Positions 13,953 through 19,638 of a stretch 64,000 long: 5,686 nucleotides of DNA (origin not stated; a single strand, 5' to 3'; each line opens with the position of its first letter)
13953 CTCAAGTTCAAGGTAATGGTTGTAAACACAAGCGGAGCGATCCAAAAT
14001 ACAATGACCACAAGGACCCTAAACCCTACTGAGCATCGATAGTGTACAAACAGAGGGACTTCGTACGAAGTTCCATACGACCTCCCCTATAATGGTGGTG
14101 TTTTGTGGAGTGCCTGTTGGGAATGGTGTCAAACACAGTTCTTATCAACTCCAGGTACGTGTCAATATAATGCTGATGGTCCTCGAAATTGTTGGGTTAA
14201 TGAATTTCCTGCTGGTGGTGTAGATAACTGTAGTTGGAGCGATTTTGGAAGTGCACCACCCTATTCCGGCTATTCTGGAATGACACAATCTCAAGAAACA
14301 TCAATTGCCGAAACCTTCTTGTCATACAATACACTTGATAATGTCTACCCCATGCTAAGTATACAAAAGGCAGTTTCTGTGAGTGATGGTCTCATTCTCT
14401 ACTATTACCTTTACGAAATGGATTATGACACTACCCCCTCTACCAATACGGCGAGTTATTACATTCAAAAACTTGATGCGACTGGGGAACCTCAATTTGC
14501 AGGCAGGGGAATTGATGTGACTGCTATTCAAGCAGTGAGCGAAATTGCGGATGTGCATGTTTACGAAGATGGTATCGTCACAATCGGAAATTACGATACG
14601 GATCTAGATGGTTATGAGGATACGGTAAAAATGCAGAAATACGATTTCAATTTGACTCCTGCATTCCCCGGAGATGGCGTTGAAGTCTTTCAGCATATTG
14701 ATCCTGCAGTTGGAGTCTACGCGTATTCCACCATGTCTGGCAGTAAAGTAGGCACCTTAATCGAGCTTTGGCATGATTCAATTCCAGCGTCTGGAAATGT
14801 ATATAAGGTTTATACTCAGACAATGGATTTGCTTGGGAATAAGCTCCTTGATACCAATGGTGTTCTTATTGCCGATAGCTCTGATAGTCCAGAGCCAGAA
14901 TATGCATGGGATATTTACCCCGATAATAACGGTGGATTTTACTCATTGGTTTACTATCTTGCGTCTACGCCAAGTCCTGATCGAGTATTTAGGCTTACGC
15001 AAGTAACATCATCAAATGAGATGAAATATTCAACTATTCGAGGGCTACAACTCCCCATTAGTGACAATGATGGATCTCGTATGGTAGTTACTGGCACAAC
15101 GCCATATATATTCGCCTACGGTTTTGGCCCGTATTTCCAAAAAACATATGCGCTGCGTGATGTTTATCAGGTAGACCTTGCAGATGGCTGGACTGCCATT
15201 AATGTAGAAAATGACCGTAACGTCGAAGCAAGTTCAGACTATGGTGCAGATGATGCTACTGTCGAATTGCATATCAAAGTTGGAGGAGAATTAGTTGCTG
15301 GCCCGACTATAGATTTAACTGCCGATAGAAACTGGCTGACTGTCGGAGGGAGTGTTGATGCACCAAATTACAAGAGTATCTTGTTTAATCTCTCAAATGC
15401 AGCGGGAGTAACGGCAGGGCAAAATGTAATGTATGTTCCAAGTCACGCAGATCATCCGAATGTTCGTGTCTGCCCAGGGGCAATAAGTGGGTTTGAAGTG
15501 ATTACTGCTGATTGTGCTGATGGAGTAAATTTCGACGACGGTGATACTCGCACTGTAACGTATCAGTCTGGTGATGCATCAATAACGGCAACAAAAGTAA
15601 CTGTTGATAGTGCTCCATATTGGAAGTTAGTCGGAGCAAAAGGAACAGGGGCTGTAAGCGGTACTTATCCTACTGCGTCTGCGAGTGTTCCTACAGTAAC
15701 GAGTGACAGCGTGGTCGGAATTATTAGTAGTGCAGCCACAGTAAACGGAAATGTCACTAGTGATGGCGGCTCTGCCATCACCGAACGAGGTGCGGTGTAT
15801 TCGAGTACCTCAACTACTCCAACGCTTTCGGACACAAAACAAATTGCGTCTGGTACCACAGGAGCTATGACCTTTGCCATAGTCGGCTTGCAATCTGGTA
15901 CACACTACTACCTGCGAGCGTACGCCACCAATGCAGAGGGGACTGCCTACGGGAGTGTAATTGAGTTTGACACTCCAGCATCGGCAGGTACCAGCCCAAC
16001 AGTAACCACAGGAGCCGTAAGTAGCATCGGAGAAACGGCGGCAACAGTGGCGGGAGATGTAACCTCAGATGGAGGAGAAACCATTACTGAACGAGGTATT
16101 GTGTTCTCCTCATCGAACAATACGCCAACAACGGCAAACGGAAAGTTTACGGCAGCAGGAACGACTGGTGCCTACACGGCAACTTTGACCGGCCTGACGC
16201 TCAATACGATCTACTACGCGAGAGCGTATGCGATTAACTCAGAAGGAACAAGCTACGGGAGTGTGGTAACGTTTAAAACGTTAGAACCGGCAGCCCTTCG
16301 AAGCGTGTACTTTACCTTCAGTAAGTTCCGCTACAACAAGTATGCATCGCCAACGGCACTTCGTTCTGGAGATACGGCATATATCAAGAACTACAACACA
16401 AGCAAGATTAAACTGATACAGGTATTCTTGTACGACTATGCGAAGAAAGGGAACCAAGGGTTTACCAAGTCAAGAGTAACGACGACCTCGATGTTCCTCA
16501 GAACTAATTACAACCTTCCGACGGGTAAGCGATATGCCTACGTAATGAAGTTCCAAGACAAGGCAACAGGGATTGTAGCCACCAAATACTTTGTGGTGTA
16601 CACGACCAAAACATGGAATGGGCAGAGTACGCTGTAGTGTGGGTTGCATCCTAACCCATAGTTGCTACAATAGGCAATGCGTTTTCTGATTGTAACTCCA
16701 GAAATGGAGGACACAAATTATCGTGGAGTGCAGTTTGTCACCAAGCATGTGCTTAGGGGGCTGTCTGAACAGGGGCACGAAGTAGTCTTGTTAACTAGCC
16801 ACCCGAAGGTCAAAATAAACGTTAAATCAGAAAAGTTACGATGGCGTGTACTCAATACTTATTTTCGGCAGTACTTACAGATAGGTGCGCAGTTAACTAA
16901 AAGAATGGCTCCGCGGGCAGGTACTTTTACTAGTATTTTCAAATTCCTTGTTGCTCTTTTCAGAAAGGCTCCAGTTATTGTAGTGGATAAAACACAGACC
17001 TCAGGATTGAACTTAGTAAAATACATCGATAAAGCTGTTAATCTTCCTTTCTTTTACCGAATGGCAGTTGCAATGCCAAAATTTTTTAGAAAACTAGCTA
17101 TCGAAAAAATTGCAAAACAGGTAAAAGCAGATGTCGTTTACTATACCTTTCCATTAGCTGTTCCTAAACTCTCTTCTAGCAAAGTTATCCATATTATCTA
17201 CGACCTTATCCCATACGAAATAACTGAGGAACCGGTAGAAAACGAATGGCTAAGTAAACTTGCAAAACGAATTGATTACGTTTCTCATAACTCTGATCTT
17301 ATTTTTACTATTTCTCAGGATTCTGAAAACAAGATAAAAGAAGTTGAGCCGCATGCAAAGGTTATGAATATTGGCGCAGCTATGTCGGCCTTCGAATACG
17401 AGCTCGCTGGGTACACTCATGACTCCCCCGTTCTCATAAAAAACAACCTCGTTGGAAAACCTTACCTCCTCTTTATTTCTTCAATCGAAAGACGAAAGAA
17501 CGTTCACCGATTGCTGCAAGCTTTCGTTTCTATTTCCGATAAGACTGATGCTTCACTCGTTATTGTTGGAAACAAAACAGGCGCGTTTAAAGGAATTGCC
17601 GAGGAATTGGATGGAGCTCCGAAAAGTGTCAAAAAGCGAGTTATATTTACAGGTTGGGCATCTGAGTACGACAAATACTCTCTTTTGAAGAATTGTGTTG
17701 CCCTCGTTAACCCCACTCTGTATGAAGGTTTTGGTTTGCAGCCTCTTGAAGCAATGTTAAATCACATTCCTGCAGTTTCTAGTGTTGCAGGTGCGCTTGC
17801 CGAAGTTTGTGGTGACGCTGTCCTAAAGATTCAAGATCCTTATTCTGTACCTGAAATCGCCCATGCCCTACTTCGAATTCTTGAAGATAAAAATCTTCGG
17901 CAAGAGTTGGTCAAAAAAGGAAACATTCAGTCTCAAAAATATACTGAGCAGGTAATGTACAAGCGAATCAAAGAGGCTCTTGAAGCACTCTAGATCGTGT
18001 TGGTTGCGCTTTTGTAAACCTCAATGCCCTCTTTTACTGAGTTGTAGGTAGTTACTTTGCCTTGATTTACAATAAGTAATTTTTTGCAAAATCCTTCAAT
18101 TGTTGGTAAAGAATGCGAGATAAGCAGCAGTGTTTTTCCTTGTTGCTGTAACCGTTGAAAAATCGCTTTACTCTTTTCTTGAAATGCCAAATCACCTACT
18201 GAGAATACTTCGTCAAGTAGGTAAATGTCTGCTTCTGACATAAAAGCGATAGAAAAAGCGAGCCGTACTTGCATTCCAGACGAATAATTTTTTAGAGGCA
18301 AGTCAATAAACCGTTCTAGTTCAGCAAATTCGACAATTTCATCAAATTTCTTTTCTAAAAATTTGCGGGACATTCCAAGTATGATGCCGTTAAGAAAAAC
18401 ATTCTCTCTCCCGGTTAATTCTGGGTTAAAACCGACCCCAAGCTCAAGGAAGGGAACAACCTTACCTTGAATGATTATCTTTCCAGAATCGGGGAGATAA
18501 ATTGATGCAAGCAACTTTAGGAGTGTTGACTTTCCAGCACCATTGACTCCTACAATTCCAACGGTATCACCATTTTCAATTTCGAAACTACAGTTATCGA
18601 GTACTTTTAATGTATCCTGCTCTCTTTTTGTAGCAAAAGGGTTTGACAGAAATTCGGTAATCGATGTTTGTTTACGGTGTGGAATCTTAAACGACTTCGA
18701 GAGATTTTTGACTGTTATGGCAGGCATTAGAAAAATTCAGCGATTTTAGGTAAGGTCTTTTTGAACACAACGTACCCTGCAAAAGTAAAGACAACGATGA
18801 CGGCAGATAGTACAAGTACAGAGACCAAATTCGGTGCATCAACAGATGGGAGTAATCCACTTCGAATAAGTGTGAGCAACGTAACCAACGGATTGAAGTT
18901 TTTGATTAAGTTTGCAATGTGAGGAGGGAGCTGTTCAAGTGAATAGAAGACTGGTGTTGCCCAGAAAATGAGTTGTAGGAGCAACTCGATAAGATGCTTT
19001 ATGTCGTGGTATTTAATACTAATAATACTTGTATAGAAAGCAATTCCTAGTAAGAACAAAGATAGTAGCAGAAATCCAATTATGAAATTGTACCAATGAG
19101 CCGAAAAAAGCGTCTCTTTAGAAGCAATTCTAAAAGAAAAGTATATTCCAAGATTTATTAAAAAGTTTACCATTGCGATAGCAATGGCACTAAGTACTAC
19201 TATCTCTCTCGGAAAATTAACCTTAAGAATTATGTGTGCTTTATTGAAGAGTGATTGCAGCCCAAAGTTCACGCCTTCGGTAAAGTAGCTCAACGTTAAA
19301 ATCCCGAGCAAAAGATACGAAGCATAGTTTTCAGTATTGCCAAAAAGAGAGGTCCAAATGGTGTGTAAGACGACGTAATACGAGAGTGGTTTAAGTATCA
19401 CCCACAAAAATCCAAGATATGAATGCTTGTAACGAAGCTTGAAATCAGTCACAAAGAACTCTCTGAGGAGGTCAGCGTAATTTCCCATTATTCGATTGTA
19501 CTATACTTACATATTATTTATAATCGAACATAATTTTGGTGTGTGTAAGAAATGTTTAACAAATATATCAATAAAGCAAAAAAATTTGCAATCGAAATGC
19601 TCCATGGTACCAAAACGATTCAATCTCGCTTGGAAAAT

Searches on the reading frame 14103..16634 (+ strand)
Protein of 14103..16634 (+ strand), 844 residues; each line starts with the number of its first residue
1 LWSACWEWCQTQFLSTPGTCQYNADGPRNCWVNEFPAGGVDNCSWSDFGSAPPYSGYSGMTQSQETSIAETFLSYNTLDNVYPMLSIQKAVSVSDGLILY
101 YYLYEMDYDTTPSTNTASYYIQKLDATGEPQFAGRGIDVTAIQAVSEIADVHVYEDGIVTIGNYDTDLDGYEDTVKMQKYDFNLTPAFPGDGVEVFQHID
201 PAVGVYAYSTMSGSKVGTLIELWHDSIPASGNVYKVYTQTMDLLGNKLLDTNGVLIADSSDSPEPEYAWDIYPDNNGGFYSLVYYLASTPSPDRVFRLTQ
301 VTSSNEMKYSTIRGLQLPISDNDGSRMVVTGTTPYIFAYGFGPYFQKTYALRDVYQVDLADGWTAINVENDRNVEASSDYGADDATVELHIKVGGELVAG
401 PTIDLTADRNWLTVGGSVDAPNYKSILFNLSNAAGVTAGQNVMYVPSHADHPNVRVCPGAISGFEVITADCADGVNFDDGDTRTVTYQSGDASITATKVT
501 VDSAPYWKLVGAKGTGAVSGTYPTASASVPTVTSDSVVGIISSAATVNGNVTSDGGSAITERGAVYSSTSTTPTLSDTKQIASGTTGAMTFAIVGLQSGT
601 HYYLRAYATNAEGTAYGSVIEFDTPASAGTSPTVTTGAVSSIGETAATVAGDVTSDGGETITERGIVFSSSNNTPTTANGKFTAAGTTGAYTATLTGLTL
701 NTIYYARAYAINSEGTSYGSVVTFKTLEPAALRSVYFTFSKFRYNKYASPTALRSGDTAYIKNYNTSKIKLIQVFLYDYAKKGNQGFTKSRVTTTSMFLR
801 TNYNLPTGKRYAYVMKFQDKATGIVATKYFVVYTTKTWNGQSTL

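Call 46: search_protein_families(library=pfam, proteins=[window:14103-16634:+], max_evalue=0.001)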
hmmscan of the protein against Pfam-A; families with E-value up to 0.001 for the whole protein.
window:14103-16634:+ (844 aa): 1 family
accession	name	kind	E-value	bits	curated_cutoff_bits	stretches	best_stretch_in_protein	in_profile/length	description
PF00041.27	fn3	-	0.00023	21.8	25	0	654-718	23-76/84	Fibronectin type III domain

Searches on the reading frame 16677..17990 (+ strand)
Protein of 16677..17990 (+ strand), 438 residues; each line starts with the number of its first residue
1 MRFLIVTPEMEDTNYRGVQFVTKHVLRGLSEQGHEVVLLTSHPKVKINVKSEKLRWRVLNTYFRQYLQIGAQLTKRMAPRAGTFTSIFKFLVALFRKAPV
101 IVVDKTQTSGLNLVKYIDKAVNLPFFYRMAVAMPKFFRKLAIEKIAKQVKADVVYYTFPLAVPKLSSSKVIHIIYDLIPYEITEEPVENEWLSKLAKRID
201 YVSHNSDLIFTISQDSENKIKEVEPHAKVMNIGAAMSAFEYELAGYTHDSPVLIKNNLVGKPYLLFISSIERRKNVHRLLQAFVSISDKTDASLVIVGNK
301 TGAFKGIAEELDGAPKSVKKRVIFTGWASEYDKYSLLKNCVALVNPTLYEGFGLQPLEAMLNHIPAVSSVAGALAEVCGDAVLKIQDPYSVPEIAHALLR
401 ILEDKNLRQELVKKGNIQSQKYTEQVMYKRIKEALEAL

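Call 46: search_protein_families(library=pfam, proteins=[window:16677-17990:+], max_evalue=0.001)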
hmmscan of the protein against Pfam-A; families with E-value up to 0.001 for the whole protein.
window:16677-17990:+ (438 aa): 4 families
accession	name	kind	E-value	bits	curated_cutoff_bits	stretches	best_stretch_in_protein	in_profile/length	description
PF00534.26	Glycos_transf_1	-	6.1e-26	91.4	26.4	1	259-415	13-169/172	Glycosyl transferases group 1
PF13692.12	Glyco_trans_1_4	-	1.6e-21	77.5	27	1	262-404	2-142/142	Glycosyl transferases group 1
PF13439.12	Glyco_transf_4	-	1.3e-05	25.8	28.5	0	16-50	2-36/170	Glycosyltransferase Family 4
PF20706.3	GT4-conflict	-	0.00017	21.1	26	1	278-377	216-319/385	Family 4 Glycosyltransferase in conflict systems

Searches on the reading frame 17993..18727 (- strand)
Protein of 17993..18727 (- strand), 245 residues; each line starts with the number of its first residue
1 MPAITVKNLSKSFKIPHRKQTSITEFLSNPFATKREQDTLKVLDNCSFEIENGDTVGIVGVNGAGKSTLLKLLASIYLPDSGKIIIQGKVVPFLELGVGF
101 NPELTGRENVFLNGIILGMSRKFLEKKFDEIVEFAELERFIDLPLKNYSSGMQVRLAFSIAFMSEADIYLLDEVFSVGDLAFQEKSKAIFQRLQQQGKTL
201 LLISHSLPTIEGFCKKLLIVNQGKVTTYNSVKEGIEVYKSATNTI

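Call 46: search_protein_families(library=pfam, proteins=[window:17993-18727:-], max_evalue=0.001)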
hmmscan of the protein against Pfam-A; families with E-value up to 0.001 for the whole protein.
window:17993-18727:- (245 aa): 3 families
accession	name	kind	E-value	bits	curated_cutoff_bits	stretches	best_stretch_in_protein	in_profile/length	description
PF00005.33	ABC_tran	-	3.5e-22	79.9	25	1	43-175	1-136/137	ABC transporter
PF13304.12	AAA_21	-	0.0002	22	27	0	57-76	3-22/304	AAA domain, putative AbiEii toxin, Type IV TA system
PF02463.25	SMC_N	-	0.0007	19.5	40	0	154-213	147-205/220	RecF/RecN/SMC N terminal domain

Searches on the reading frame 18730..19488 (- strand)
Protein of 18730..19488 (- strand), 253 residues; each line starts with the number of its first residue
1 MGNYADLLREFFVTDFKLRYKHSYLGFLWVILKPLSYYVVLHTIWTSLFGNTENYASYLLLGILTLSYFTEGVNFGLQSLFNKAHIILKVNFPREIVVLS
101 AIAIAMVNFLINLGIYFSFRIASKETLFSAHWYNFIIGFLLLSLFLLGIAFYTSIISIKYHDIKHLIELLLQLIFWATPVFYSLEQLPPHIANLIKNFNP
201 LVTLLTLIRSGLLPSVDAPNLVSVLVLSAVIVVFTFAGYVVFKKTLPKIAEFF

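Call 46: search_protein_families(library=pfam, proteins=[window:18730-19488:-], max_evalue=0.001)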
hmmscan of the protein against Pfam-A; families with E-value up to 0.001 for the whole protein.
window:18730-19488:- (253 aa): 1 family
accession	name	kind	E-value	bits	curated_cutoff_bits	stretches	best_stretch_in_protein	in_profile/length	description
PF01061.29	ABC2_membrane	-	7.6e-08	32.6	26.9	1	14-212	9-210/211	ABC-2 type transporter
